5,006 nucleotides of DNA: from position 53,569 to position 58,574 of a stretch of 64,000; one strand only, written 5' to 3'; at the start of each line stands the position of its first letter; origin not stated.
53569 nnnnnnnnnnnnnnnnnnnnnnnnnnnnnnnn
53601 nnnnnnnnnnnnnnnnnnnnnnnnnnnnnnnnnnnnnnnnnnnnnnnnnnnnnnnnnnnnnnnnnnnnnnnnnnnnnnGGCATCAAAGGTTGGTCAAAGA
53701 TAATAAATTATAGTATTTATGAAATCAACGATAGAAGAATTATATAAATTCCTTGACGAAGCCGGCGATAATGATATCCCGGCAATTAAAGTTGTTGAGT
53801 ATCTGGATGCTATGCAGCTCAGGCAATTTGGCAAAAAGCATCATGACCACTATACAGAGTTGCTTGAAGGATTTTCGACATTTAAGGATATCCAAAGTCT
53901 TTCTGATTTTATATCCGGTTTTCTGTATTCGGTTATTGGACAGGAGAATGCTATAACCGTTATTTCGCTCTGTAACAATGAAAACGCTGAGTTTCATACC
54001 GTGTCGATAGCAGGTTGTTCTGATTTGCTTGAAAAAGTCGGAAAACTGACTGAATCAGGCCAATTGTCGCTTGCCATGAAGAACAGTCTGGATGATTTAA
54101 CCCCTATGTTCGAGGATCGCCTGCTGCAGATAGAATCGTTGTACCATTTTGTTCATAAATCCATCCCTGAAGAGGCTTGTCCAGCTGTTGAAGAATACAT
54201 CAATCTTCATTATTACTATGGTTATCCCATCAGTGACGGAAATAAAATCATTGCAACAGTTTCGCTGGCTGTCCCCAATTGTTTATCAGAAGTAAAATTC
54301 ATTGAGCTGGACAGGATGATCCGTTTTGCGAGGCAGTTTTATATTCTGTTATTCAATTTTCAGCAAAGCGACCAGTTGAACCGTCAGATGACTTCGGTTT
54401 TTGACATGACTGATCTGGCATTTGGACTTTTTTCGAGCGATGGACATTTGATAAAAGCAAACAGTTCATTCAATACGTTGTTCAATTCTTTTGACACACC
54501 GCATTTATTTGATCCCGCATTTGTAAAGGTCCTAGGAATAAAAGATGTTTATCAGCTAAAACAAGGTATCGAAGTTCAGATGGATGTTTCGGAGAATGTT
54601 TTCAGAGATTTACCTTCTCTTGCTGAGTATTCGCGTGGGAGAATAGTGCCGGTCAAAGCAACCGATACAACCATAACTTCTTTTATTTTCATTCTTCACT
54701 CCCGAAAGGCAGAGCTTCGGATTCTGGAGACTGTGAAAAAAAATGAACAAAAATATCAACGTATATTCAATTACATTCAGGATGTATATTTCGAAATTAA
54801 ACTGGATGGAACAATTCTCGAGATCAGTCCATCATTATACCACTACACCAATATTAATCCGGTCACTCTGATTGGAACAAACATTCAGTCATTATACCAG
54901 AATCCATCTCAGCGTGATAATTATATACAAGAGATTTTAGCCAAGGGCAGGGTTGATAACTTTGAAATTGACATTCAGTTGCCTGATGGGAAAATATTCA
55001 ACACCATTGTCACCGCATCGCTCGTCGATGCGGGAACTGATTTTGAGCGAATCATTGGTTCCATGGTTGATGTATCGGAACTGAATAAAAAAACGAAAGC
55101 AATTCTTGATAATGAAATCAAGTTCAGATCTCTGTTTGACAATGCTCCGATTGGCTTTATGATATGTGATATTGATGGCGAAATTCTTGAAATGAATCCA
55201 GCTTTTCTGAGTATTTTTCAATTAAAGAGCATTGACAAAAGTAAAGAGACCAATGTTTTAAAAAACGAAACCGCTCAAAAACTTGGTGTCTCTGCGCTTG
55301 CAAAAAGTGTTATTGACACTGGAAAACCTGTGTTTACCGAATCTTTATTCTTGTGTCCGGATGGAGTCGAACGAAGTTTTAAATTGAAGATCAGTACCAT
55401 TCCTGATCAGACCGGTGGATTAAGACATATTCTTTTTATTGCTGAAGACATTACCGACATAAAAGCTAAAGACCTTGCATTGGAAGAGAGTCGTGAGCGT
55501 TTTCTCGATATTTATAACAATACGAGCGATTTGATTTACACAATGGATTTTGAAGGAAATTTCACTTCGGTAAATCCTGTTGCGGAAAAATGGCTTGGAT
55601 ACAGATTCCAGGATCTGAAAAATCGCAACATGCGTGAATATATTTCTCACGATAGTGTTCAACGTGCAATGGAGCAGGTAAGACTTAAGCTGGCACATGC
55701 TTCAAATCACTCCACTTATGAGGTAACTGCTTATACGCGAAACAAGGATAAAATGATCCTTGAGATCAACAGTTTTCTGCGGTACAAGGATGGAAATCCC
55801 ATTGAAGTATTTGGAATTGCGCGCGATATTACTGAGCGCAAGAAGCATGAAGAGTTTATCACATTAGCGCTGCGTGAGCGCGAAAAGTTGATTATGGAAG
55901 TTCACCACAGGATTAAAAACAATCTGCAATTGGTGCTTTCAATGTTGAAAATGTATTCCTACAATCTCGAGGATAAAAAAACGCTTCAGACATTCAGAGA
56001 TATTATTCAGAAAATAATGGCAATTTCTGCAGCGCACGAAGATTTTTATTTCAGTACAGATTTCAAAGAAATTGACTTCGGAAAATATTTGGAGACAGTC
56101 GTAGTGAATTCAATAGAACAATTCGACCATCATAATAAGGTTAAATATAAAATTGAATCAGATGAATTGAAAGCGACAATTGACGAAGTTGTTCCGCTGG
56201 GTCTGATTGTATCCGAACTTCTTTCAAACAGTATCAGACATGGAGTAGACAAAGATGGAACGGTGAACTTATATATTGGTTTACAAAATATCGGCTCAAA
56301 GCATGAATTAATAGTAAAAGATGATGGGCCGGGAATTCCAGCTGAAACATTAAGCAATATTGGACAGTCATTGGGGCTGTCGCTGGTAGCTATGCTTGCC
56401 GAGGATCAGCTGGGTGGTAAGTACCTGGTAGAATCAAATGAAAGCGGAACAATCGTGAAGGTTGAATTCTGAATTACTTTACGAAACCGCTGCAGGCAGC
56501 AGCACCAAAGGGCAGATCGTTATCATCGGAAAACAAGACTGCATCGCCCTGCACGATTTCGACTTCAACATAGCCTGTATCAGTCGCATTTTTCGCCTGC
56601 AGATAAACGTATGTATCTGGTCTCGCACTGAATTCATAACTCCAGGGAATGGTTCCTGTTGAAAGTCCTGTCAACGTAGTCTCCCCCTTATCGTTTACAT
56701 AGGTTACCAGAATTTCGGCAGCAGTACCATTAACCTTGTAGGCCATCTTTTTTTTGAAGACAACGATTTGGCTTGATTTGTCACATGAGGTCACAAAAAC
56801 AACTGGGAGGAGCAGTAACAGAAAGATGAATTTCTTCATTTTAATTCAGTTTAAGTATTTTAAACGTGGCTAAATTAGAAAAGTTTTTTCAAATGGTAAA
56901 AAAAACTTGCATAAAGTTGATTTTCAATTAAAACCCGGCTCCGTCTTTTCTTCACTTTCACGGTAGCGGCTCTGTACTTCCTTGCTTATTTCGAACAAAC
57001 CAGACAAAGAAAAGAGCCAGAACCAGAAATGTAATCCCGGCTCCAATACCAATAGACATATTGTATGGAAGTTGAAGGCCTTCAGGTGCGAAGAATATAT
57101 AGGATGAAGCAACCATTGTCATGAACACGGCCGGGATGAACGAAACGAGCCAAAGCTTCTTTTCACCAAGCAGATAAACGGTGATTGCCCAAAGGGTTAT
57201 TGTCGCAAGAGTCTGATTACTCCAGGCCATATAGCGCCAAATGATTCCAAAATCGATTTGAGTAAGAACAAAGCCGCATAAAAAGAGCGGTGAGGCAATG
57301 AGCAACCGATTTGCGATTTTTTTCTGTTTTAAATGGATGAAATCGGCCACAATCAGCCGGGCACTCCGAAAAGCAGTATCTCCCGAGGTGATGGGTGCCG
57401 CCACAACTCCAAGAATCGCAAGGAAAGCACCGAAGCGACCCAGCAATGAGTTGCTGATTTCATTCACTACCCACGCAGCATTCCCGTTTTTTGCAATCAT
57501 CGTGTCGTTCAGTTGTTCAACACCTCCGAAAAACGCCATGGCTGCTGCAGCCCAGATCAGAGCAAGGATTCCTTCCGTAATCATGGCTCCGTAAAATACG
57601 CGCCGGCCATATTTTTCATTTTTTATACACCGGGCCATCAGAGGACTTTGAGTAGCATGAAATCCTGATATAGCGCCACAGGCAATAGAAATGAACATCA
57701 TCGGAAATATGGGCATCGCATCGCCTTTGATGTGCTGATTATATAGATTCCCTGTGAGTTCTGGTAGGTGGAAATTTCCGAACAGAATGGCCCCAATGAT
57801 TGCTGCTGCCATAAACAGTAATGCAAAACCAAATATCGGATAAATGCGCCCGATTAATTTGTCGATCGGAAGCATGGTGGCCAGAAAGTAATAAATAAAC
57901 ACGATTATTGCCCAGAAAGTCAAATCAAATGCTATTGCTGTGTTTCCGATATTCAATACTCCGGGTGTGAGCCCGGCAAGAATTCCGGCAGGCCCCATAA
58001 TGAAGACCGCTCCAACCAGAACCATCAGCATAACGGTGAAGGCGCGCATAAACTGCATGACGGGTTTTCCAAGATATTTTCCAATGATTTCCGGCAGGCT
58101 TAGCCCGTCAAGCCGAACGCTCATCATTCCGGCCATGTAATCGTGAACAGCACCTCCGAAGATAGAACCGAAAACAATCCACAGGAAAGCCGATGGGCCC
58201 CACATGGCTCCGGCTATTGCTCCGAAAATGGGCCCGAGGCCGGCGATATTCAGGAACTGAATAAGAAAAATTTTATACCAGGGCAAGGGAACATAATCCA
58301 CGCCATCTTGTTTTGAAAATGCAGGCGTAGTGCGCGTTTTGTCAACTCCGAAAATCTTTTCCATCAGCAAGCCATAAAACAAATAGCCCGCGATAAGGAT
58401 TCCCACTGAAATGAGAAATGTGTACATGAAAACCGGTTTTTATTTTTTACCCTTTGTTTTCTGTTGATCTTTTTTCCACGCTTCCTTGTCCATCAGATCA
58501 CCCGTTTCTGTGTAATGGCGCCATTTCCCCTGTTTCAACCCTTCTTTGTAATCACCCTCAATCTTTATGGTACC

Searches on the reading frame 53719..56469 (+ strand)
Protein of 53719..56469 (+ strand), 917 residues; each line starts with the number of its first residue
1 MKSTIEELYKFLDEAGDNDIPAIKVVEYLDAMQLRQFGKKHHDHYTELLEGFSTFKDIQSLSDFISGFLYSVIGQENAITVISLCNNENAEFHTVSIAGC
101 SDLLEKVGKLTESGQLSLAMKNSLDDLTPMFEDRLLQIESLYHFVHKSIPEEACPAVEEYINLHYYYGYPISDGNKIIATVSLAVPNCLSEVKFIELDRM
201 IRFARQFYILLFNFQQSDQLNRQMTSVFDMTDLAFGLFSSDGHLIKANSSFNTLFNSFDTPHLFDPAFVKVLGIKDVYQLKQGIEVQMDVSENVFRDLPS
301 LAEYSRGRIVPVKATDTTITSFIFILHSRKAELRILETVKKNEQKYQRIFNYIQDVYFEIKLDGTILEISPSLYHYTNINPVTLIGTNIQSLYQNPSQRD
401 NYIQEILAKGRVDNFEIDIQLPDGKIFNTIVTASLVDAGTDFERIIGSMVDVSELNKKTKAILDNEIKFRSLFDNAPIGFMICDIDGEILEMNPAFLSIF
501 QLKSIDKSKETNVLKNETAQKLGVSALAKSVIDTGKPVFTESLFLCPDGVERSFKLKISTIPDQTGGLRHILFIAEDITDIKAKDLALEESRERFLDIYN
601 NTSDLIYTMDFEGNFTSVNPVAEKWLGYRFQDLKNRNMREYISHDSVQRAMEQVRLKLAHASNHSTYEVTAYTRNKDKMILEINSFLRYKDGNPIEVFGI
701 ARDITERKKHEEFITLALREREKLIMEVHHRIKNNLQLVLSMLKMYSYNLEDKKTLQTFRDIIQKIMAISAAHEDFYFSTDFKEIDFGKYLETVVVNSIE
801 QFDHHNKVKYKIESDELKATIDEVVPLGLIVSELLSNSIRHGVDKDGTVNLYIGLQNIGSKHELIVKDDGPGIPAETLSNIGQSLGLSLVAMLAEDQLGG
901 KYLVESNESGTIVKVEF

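Call 62: search_protein_families(library=pfam, proteins=[window:53719-56469:+], max_evalue=0.00001)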
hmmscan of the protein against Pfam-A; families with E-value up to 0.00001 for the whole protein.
window:53719-56469:+ (917 aa): 7 families
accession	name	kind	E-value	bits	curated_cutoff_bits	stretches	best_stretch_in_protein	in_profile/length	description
PF13426.13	PAS_9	-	1.4e-29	102.8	27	3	608-706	6-103/103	PAS domain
PF08448.16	PAS_4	-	1.2e-23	83.8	23.1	2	600-708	2-109/110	PAS fold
PF00989.32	PAS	-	1.8e-23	83.1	22.6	1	597-704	5-113/113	PAS fold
PF07568.18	HisKA_2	-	9.2e-20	71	22.3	1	727-798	1-72/76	Histidine kinase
PF13188.13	PAS_8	-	1e-17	63.7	21.8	1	468-505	2-38/65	PAS domain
PF02518.31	HATPase_c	-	1.8e-11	44.9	26.4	1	826-916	5-106/111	Histidine kinase-, DNA gyrase B-, and HSP90-like ATPase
PF08447.18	PAS_3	-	7.5e-07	29.8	25.6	0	616-700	2-88/89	PAS fold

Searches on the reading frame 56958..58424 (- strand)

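Call 62: search_protein_families(library=pfam, proteins=[window:56958-58424:-], max_evalue=0.00001)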
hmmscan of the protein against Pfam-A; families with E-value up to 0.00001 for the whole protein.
window:56958-58424:- (488 aa): 1 family
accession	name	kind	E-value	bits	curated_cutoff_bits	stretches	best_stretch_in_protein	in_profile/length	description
PF02554.20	CstA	-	1.8e-58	199.1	27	3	4-151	7-156/560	Carbon starvation protein CstA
